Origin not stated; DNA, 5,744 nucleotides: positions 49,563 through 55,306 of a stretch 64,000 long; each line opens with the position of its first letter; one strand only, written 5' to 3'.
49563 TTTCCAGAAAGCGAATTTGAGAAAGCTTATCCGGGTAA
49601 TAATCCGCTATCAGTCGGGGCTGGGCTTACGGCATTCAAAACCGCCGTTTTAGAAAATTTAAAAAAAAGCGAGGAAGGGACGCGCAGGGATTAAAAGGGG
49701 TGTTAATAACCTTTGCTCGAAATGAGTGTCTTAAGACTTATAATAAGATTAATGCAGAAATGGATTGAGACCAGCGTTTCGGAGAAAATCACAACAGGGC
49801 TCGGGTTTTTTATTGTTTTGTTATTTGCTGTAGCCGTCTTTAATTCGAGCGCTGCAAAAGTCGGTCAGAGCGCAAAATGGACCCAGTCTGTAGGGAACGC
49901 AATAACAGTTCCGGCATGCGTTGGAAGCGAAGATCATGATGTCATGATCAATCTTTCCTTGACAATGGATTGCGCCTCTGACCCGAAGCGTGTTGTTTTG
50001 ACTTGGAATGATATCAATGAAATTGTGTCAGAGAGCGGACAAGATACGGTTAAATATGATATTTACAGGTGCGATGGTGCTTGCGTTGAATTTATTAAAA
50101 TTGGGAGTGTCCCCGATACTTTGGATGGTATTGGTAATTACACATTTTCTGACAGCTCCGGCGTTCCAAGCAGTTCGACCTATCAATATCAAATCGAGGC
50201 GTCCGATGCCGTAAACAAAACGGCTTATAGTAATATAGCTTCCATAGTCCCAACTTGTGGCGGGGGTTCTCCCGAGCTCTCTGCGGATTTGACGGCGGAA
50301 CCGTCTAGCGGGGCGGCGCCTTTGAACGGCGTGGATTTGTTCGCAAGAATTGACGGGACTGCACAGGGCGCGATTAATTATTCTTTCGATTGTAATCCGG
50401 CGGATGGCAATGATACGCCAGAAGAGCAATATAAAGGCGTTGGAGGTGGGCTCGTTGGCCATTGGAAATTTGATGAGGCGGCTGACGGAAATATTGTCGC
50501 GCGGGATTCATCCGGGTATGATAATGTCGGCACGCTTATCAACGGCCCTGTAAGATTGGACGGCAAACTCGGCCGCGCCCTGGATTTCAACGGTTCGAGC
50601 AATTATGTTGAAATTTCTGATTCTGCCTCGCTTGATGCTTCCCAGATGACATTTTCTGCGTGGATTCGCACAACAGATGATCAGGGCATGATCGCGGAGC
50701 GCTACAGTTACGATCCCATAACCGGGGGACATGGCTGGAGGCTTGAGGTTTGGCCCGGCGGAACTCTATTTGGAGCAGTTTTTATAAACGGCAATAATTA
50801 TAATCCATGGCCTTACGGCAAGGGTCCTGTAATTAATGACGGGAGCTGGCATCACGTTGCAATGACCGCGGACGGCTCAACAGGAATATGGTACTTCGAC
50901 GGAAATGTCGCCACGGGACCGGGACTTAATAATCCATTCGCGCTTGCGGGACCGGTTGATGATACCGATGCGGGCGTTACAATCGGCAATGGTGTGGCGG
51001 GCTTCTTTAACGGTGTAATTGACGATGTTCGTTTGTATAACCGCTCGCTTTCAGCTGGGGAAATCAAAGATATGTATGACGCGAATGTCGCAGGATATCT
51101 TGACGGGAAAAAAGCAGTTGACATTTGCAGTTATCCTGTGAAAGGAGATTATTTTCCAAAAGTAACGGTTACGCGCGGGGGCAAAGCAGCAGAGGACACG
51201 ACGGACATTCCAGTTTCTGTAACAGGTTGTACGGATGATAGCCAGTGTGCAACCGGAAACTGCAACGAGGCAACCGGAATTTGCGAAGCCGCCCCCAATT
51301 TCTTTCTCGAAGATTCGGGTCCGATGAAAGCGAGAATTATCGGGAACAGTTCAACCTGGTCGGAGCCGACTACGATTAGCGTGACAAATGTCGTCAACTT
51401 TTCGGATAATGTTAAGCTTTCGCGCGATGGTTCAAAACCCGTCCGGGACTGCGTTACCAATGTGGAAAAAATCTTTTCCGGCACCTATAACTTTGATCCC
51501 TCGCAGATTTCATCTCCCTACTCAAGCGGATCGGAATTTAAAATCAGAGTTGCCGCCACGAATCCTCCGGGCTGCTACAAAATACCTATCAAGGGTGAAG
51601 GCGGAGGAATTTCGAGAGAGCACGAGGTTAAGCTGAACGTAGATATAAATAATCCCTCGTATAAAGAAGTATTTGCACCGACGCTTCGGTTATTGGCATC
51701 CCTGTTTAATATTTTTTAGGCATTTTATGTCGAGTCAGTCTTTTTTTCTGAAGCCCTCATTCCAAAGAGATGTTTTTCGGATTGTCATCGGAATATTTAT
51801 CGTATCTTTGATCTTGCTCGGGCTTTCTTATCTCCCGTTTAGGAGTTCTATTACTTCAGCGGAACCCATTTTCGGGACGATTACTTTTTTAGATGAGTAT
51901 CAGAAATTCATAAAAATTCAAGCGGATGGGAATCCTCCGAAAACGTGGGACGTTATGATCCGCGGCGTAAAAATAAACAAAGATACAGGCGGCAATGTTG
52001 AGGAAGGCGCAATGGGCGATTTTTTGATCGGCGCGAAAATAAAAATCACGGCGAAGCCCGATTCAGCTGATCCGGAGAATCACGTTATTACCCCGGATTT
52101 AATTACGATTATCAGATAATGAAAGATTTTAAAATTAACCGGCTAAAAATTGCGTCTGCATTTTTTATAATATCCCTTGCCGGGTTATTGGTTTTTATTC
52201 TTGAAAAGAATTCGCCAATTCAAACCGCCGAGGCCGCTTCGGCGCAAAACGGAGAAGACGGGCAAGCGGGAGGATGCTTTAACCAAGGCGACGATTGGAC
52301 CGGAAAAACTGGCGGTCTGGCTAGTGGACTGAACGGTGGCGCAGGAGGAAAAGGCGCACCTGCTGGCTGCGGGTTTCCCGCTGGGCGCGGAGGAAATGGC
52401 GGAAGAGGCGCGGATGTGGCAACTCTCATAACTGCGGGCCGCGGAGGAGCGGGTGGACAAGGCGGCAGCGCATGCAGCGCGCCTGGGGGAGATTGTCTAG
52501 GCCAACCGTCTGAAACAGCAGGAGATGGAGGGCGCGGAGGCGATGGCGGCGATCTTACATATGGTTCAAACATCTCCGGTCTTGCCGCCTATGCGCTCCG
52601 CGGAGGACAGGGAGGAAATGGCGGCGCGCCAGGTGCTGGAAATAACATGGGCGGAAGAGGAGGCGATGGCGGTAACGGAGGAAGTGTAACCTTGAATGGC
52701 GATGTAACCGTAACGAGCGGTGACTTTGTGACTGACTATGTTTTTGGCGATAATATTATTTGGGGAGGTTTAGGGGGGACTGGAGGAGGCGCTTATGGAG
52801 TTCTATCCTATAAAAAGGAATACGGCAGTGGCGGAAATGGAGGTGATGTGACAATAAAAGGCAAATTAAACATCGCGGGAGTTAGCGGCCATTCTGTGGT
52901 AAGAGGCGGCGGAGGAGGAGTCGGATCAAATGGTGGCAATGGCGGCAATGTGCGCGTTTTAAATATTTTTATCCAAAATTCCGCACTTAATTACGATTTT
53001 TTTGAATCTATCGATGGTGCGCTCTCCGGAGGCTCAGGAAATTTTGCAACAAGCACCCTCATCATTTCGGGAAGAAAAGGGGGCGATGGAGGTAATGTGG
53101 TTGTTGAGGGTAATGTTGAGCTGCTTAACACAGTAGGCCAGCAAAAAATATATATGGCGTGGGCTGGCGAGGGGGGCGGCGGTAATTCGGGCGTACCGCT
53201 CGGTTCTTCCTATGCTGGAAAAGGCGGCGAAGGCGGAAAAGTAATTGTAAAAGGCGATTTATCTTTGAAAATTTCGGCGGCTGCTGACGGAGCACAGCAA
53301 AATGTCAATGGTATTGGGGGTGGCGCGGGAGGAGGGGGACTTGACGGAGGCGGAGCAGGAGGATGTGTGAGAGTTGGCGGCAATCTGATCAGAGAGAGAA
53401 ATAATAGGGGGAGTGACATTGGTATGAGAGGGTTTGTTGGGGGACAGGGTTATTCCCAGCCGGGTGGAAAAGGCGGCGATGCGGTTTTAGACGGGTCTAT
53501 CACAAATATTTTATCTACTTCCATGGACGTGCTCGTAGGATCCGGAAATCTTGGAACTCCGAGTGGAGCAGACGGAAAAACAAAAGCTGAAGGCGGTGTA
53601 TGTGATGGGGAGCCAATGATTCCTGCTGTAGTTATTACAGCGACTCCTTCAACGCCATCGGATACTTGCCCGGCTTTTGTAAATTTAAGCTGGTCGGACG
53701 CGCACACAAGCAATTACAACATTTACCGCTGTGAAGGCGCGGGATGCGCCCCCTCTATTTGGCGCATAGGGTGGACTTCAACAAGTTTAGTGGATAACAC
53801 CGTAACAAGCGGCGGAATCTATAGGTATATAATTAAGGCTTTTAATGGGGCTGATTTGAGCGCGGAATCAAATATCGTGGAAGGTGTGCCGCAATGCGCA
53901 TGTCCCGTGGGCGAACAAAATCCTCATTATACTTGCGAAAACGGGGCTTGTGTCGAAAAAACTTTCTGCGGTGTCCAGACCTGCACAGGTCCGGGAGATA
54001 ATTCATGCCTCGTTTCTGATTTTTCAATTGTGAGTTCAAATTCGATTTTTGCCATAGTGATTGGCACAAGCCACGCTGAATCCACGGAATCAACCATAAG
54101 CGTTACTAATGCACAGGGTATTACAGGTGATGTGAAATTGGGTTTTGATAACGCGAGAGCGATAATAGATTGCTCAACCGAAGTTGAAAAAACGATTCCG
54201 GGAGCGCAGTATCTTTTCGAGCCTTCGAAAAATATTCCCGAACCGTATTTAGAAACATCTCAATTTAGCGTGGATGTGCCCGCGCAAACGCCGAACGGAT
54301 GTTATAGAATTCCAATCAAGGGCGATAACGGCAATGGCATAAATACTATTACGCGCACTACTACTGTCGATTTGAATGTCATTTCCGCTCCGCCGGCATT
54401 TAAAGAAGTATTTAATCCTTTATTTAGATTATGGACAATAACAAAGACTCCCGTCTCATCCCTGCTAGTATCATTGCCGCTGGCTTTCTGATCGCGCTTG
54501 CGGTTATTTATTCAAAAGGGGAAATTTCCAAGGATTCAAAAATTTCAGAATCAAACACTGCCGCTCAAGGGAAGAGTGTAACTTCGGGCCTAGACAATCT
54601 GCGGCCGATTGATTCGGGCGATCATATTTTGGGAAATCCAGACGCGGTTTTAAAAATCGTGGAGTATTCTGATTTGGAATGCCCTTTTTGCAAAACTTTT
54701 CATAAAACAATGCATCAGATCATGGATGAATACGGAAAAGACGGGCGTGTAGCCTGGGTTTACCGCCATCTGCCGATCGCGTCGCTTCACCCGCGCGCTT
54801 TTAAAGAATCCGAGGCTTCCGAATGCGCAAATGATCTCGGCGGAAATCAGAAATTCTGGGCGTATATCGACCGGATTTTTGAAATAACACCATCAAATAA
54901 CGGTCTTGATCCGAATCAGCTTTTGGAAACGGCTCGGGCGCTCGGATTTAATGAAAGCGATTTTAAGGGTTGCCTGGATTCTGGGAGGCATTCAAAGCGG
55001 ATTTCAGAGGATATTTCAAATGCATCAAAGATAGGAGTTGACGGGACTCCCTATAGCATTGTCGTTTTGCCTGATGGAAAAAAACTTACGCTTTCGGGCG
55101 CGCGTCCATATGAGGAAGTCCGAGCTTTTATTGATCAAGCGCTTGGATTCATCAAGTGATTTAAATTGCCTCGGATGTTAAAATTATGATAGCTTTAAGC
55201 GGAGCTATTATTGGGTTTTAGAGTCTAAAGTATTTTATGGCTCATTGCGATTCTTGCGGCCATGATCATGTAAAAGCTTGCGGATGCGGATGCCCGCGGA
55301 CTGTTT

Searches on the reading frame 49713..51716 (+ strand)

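Call 38: search_protein_families(library=pfam, proteins=[window:49713-51716:+], max_evalue=0.1)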
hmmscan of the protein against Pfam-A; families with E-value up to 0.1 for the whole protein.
window:49713-51716:+ (668 aa): 4 families
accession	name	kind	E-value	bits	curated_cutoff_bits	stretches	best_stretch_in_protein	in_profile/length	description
PF13385.13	Laminin_G_3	-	2.3e-23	83.4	27.6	1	293-452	1-151/151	Concanavalin A-like lectin/glucanases superfamily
PF10342.15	Kre9_KNH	-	0.014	16.6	24.6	1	95-174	15-90/94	Kre9/KNH-like N-terminal Ig-like domain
PF25704.1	AcrF2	-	0.056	14.2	27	0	129-173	22-65/90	Anti-CRISPR protein AcrF2 protein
PF02210.31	Laminin_G_2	-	0.092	13.7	22.9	0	355-440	33-122/126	Laminin G domain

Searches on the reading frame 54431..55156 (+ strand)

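Call 56: search_protein_families(library=pfam, proteins=[window:54431-55156:+], max_evalue=0.001)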
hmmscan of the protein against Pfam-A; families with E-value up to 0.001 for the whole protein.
window:54431-55156:+ (242 aa): 4 families
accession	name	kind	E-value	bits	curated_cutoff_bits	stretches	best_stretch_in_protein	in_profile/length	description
PF13462.12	Thioredoxin_4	-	3e-22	80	23.2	1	63-235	4-164/165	Thioredoxin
PF01323.26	DSBA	-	6.3e-16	59.1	25.6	2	160-233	121-189/191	DSBA-like thioredoxin domain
PF13098.12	Thioredoxin_2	-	8e-06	26.6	27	1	77-233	10-103/104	Thioredoxin-like domain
PF18400.7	Thioredoxin_12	-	9.9e-06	26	26.1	0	62-115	132-183/190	Thioredoxin-like domain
